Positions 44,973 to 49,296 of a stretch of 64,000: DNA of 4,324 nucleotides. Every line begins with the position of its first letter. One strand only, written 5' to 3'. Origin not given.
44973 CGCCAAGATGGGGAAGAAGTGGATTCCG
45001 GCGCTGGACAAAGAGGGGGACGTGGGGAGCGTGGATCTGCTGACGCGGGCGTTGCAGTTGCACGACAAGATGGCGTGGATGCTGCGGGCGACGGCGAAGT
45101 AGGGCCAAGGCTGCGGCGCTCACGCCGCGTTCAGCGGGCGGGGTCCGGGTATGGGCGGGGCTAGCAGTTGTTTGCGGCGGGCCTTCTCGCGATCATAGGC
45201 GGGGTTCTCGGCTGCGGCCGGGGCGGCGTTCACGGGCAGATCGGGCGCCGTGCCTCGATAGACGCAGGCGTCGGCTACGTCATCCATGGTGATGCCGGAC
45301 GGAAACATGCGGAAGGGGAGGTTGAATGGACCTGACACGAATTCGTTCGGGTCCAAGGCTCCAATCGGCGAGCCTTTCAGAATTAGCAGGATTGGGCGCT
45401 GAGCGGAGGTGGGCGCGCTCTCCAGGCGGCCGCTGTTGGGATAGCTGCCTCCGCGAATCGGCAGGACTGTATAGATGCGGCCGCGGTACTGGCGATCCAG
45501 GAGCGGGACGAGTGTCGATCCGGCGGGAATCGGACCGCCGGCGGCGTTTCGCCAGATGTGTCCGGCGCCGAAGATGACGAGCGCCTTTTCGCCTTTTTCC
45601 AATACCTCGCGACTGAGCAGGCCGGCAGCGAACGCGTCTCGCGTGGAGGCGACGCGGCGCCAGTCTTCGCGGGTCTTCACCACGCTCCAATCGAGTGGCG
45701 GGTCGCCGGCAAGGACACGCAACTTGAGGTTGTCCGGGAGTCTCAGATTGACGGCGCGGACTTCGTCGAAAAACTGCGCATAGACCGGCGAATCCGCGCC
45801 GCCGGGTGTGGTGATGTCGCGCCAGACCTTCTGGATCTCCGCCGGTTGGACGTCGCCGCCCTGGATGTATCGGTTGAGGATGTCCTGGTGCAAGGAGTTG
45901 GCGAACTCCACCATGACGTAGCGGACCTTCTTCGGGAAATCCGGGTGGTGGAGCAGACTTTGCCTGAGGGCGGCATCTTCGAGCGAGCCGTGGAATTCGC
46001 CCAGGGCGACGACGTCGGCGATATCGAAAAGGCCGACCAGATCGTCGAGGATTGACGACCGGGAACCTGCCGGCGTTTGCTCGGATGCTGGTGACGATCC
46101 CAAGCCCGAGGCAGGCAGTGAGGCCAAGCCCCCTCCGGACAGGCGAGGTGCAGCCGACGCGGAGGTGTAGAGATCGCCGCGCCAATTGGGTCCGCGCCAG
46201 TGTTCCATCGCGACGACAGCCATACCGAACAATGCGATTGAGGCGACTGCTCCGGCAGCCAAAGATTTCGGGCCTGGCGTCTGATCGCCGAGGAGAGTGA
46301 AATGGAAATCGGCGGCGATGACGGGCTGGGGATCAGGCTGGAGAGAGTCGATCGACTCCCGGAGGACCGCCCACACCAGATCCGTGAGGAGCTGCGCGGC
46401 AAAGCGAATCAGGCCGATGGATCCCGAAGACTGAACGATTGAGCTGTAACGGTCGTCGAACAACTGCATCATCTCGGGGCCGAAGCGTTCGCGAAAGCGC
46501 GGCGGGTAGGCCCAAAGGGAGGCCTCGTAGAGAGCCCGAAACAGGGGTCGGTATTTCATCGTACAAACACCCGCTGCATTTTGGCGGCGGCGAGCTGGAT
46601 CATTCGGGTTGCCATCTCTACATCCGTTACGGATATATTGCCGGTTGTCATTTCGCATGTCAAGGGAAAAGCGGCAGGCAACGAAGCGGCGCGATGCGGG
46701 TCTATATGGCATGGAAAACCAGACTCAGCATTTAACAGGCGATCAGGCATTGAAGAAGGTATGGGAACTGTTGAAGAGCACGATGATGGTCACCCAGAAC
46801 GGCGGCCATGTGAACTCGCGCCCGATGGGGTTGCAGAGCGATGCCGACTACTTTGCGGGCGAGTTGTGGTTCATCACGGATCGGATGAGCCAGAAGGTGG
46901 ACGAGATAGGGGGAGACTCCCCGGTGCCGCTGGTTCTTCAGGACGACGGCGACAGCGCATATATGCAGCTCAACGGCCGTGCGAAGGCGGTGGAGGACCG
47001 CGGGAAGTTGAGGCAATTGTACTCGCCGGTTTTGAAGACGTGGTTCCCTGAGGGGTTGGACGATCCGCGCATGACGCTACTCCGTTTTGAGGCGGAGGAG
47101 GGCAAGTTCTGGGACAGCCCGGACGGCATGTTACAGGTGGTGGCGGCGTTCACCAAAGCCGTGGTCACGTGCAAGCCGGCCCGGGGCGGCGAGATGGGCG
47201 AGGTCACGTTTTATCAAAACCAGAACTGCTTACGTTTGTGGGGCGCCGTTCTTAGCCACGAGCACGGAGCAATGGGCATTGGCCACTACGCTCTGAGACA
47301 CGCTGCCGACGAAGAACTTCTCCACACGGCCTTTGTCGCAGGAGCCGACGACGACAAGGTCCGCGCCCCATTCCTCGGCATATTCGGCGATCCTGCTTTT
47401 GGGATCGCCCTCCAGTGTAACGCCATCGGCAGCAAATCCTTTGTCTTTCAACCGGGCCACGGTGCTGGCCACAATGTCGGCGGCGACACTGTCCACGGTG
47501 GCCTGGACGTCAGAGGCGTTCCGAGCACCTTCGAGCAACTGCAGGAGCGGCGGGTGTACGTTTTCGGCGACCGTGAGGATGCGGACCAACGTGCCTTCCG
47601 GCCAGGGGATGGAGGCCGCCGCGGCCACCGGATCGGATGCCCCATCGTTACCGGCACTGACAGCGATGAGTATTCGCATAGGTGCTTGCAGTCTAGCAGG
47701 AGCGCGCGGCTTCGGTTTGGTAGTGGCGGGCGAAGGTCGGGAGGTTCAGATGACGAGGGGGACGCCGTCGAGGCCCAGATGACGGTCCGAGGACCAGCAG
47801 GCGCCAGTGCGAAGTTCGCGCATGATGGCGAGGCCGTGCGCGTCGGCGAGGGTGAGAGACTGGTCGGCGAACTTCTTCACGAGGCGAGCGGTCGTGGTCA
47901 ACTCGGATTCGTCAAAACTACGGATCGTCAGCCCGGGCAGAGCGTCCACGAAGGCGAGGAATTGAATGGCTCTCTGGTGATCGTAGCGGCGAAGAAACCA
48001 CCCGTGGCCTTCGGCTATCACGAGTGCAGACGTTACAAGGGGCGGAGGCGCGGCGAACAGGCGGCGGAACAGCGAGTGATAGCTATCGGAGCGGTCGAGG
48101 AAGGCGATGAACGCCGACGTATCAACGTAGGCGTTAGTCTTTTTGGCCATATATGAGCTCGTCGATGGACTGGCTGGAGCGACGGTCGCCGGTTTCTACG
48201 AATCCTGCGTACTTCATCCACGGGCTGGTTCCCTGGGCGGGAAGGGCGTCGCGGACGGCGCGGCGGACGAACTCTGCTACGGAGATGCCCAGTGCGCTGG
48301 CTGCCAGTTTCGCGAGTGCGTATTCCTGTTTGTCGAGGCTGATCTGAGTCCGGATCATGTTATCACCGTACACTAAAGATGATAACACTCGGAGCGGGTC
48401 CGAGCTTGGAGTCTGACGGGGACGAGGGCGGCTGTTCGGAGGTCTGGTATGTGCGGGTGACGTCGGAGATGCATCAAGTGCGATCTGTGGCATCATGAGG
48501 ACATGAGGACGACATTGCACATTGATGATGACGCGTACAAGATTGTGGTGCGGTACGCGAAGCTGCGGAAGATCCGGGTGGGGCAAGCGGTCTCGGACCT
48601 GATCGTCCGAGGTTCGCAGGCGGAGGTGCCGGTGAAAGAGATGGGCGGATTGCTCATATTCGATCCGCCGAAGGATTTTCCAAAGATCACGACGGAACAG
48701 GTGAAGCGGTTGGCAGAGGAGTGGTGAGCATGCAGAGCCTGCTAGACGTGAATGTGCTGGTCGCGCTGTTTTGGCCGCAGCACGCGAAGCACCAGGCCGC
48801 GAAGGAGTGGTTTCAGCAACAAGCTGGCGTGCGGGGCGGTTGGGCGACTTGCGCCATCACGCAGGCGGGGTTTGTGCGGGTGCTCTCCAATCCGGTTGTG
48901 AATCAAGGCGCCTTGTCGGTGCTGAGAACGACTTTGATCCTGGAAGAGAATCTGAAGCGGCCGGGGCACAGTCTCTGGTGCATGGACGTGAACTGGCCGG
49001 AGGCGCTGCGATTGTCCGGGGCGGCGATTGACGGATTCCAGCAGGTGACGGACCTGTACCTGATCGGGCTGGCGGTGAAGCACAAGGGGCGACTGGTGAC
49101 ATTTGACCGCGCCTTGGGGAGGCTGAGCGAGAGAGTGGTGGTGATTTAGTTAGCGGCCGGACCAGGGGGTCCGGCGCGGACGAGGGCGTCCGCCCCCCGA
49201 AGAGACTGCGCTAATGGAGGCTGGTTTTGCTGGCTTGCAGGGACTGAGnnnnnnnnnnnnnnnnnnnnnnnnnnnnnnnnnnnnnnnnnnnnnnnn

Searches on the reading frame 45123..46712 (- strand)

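Call 27: search_protein_families(library=pfam, proteins=[window:45123-46712:-], max_evalue=0.0001)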
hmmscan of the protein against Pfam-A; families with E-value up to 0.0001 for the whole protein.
window:45123-46712:- (530 aa): 1 family
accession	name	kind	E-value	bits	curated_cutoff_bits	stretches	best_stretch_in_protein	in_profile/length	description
PF04187.18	Cofac_haem_bdg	-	6.3e-05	23.5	27.7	0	232-296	8-72/213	Haem-binding uptake, Tiki superfamily, ChaN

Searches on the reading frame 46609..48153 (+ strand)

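Call 27: search_protein_families(library=pfam, proteins=[window:46609-48153:+], max_evalue=0.0001)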
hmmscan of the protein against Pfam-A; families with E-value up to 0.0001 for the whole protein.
window:46609-48153:+ (515 aa): 2 families
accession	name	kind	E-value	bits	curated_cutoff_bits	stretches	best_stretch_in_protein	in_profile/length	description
PF16242.11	Pyrid_ox_like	-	2e-38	131.7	28.8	1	47-188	2-145/149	Pyridoxamine 5'-phosphate oxidase like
PF01243.27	PNPOx_N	-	6.2e-10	39.9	28.1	1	46-168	3-119/120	Pyridoxamine 5'-phosphate oxidase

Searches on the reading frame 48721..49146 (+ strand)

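Call 27: search_protein_families(library=pfam, proteins=[window:48721-49146:+], max_evalue=0.0001)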
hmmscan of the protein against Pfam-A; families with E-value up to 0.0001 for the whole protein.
window:48721-49146:+ (142 aa): 1 family
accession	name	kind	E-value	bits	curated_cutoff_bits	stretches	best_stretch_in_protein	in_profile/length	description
PF01850.27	PIN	-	4.1e-09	37.5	23.6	1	7-135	2-117/120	PIN domain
